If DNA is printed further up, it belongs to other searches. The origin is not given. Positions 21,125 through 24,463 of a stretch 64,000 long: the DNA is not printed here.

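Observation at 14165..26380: Seven-gene operon: giant module-bearing binding protein, two ABC permease pairs, an NHL-propeller/Yip1 membrane protein and a 1012-aa secreted protein of no recognisable family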

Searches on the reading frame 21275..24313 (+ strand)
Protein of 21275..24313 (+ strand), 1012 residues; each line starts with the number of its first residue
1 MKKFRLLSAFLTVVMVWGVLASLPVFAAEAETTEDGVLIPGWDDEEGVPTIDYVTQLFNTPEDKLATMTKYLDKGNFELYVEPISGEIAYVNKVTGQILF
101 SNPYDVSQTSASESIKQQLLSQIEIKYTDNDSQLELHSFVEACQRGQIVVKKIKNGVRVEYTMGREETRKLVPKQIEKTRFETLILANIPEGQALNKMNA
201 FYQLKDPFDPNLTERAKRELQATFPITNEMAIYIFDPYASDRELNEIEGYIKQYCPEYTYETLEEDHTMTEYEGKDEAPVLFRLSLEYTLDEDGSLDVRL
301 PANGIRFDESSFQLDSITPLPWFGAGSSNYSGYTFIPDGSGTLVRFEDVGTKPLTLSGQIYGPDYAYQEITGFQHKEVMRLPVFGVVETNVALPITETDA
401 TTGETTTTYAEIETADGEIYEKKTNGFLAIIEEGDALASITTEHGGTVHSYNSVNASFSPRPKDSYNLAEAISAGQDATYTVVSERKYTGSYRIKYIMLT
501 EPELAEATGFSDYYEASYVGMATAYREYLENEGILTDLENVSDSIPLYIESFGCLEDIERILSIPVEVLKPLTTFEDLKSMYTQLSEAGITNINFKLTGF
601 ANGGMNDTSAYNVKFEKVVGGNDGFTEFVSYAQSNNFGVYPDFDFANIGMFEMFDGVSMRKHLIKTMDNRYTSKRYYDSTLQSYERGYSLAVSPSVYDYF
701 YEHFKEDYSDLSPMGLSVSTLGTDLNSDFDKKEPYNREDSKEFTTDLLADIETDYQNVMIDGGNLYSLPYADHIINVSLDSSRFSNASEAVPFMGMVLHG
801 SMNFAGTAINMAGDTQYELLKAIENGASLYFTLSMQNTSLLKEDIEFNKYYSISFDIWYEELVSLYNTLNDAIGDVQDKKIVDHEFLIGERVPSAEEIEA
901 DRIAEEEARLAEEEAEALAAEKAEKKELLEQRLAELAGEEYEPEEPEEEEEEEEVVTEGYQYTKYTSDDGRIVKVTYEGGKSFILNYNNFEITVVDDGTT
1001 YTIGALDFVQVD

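Call 3: search_protein_families(library=pfam, proteins=[window:21275-24313:+], max_evalue=0.01)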
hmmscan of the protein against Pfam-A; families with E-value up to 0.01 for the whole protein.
window:21275-24313:+ (1012 aa): 1 family
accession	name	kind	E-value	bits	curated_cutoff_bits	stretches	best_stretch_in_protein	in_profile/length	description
PF18952.6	DUF5696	-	6.7e-146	487.7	25.6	1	261-887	5-576/612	Family of unknown function (DUF5696)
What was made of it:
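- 21275..24313 (+): Secreted DUF5696 protein of 1012 aa, a predicted GH129/GH101/GH31-like glycosidase. Pfam DUF5696 at E 7e-146 (call 3).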

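Call 4: search_protein_families(library=ncbifam, proteins=[window:21275-24313:+], max_evalue=0.01)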
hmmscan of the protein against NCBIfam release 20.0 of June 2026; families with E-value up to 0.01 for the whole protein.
window:21275-24313:+ (1012 aa): 0 families

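Call 9: search_solved_structures(query=window:21275-24313:+, max_evalue=1, show_alignments=2)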
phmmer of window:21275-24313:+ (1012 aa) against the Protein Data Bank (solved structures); distinct sequences matched with E-value up to 1: 1.
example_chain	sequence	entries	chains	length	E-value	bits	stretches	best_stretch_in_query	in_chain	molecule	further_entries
6x4g_N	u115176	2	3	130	0.36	12.1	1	966-1011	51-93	anti ICOS-L VHH domain VNAR | VNAR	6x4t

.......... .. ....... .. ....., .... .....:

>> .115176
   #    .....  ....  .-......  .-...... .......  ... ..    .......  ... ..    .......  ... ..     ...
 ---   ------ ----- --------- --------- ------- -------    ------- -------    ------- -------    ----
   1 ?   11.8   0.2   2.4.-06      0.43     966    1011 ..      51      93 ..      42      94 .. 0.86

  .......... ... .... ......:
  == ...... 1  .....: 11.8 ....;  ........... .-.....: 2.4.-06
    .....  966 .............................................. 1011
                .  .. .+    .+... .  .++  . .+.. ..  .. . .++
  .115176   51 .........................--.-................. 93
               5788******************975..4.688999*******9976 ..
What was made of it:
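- On GH129 (CAZy): phmmer against the PDB finds nothing (call 9).
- Tried and rejected: phmmer against the PDB found nothing (call 9).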

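Call 12: find_homologous_proteins(query=window:21275-24313:+)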
Query window:21275-24313:+ (1012 aa): 2007 proteins with E <= 0.001 among 8000 candidates; the best 120 are listed.
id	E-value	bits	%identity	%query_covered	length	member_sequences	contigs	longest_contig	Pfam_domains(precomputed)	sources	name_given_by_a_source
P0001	0.0e+0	2251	100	100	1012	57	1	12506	PF18952.7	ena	-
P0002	0.0e+0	1799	79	100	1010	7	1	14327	PF18952.7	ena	-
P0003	0.0e+0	1757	78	100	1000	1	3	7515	PF18952.7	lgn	-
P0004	0.0e+0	1743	78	100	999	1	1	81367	PF18952.7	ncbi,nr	ncbi:MAG: hypothetical protein HFE63_11275 [Clostridiales bacterium]|nr:hypothetical protein [Clostr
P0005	0.0e+0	1724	76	100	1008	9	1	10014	PF18952.7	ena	-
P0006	0.0e+0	1690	76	100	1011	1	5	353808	PF18952.7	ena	-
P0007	0.0e+0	1689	75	100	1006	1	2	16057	PF18952.7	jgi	-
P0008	0.0e+0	1671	75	100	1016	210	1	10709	PF18952.7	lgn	-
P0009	0.0e+0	1668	73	100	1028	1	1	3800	PF18952.7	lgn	-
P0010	0.0e+0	1651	73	100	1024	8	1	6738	PF18952.7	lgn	-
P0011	0.0e+0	1650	73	100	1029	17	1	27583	PF18952.7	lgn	-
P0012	0.0e+0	1649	72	100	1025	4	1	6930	PF18952.7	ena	-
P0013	0.0e+0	1645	73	100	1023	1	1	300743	PF18952.7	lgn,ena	-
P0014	0.0e+0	1644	73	100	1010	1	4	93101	PF18952.7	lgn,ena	-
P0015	0.0e+0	1636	72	100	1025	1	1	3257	PF18952.7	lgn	-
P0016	0.0e+0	1635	73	99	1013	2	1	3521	PF18952.7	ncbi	-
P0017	0.0e+0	1635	71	100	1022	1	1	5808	PF18952.7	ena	-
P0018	0.0e+0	1633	73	100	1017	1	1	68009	PF18952.7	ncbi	-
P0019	0.0e+0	1631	75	89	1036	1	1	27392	PF18952.7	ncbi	-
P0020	0.0e+0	1624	73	100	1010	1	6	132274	PF18952.7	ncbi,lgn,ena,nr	ncbi:MAG: hypothetical protein IJ428_04795 [Clostridia bacterium]|nr:hypothetical protein [Clostridi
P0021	0.0e+0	1581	70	100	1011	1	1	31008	PF18952.7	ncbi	-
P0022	0.0e+0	1572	71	100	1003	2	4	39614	PF18952.7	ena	-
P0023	0.0e+0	1569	70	100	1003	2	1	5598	PF18952.7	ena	-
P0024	0.0e+0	1555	70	100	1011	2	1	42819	PF18952.7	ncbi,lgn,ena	-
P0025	0.0e+0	1555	70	100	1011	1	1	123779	PF18952.7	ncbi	-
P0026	0.0e+0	1536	68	100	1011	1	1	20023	PF18952.7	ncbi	-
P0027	0.0e+0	1534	68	100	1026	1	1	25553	PF18952.7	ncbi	-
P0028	0.0e+0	1522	68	100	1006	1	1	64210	PF18952.7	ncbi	-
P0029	0.0e+0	1520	68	100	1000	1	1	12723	PF18952.7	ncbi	-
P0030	0.0e+0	1514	68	100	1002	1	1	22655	PF18952.7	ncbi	-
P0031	0.0e+0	1509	67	100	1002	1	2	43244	PF18952.7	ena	-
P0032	0.0e+0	1499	67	100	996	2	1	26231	PF18952.7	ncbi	-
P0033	0.0e+0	1491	68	100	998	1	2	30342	PF18952.7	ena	-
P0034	0.0e+0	1486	67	100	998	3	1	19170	PF18952.7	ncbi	-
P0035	0.0e+0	1464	66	100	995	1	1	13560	PF18952.7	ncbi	-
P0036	0.0e+0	1463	66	100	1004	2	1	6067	PF18952.7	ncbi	-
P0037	0.0e+0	1457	66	100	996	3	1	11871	PF18952.7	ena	-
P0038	0.0e+0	1453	64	100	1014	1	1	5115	PF18952.7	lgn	-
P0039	0.0e+0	1451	66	100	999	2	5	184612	PF18952.7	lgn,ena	-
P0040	0.0e+0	1446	65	100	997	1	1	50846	PF18952.7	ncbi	-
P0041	0.0e+0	1441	65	100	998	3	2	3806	PF18952.7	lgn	-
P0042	0.0e+0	1427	63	100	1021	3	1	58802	PF18952.7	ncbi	-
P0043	0.0e+0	1423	64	100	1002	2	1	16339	PF18952.7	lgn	-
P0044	0.0e+0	1412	64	100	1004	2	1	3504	PF18952.7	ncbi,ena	-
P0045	0.0e+0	1410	64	100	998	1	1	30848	PF18952.7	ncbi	-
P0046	0.0e+0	1393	63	100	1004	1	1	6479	PF18952.7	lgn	-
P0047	0.0e+0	1382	100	63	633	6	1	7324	PF18952.7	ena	-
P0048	0.0e+0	1379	62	100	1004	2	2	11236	PF18952.7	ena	-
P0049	0.0e+0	1378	62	100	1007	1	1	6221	PF18952.7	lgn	-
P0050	0.0e+0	1369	62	100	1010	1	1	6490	PF18952.7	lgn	-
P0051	0.0e+0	1358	61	100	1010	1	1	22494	PF18952.7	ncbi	-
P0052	0.0e+0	1345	62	100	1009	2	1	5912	PF18952.7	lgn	-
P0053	0.0e+0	1310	61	100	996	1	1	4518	PF18952.7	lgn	-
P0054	0.0e+0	1201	56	100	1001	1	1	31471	PF18952.7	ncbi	-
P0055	0.0e+0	1191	55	100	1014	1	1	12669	PF18952.7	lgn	-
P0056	0.0e+0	1189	55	100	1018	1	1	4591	PF18952.7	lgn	-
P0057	0.0e+0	1188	56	100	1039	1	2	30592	PF18952.7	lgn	-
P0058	0.0e+0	1184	55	100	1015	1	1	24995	PF18952.7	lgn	-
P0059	0.0e+0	1183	56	88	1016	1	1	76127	PF18952.7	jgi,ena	jgi:hypothetical protein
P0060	0.0e+0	1177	60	58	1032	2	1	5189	PF18952.7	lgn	-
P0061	0.0e+0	1173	55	99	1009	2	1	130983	PF18952.7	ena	-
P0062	0.0e+0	1173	56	100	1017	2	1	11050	PF18952.7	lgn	-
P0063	0.0e+0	1172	56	100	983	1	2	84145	PF18952.7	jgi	-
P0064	0.0e+0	1165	54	100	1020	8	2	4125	PF18952.7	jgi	-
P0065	0.0e+0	1161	55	100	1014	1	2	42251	PF18952.7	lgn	-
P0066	0.0e+0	1160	55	100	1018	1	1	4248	PF18952.7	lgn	-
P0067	0.0e+0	1159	59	58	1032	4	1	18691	PF18952.7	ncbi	-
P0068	0.0e+0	1155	55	100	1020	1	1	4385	PF18952.7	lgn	-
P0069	0.0e+0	1151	54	100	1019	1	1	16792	PF18952.7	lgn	-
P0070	0.0e+0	1148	55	100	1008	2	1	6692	PF18952.7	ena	-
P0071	0.0e+0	1147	53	100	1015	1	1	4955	PF18952.7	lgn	-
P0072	0.0e+0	1147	55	100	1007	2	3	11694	PF18952.7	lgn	-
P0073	0.0e+0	1144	52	100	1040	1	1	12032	PF18952.7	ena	-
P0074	0.0e+0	1143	54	100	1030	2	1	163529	PF18952.7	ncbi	ncbi:MAG: DUF5696 domain-containing protein [Eubacteriales bacterium]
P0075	0.0e+0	1142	53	100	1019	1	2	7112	PF18952.7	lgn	-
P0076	0.0e+0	1142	52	100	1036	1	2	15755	PF18952.7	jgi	-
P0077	0.0e+0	1141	52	100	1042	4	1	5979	PF18952.7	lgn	-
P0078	0.0e+0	1131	51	100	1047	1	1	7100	PF18952.7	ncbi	-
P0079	0.0e+0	1130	54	100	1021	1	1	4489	PF18952.7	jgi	-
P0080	0.0e+0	1127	52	100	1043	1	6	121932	PF18952.7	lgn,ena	-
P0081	0.0e+0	1127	54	89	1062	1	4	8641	PF18952.7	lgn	-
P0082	0.0e+0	1126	54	99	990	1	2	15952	PF18952.7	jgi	-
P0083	0.0e+0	1125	53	5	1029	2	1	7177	PF18952.7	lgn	-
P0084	0.0e+0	1124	56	88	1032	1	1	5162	PF18952.7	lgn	-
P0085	0.0e+0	1123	53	100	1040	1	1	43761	PF18952.7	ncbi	-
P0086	0.0e+0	1123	54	98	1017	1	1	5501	PF18952.7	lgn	-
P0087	0.0e+0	1120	55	88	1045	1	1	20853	PF18952.7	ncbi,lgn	-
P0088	0.0e+0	1116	52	100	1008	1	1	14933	PF18952.7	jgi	-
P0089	0.0e+0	1116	54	58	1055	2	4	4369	PF18952.7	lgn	-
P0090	0.0e+0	1114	52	100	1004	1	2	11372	PF18952.7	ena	-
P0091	0.0e+0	1113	54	89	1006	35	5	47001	PF18952.7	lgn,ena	-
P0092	0.0e+0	1113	52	100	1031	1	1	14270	PF18952.7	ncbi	ncbi:MAG: DUF5696 domain-containing protein [Eubacteriales bacterium]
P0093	0.0e+0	1113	56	93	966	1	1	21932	PF18952.7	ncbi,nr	ncbi:MAG: DUF5696 domain-containing protein, partial [Eubacteriales bacterium]|nr:DUF5696 domain-con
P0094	0.0e+0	1112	54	89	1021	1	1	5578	PF18952.7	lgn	-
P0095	0.0e+0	1111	54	89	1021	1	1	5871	PF18952.7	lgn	-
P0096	0.0e+0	1110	52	100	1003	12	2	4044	PF18952.7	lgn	-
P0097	0.0e+0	1108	52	100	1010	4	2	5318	PF18952.7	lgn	-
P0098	0.0e+0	1108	53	96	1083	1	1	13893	PF18952.7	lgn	-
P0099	0.0e+0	1107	53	100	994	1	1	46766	PF18952.7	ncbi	-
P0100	0.0e+0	1105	53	100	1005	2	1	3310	PF18952.7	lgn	-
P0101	0.0e+0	1105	53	100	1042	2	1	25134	PF18952.7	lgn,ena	-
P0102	0.0e+0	1104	52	100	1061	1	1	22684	PF18952.7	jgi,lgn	jgi:Membrane protein involved in colicin uptake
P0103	0.0e+0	1102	55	5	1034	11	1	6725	PF18952.7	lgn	-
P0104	0.0e+0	1102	52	100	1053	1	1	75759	PF18952.7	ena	-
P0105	0.0e+0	1101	53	100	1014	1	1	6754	PF18952.7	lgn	-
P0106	0.0e+0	1101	52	96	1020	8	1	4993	PF18952.7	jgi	-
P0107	0.0e+0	1100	53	89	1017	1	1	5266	PF18952.7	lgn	-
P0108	0.0e+0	1099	53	89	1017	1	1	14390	PF18952.7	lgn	-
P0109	0.0e+0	1099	52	100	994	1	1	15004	PF18952.7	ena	-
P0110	0.0e+0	1098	52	100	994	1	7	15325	PF18952.7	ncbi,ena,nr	ncbi:hypothetical protein J6B78_08995 [Methanocorpusculum sp.]|nr:hypothetical protein [Methanocorpu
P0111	0.0e+0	1098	52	100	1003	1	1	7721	PF18952.7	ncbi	-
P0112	0.0e+0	1098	52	100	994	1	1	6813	PF18952.7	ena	-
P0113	0.0e+0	1098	53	100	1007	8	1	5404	PF18952.7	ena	-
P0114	0.0e+0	1097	53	100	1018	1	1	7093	PF18952.7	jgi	-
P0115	0.0e+0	1097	52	100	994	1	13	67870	PF18952.7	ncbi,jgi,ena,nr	ncbi:MAG: hypothetical protein E7579_01090 [Ruminococcaceae bacterium]|nr:hypothetical protein [Osci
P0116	0.0e+0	1097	52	100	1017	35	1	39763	PF18952.7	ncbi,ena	-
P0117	0.0e+0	1096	52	100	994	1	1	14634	PF18952.7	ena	-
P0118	0.0e+0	1094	52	100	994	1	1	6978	PF18952.7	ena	-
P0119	0.0e+0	1094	54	95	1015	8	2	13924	PF18952.7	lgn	-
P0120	0.0e+0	1093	52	100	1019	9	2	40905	PF18952.7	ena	-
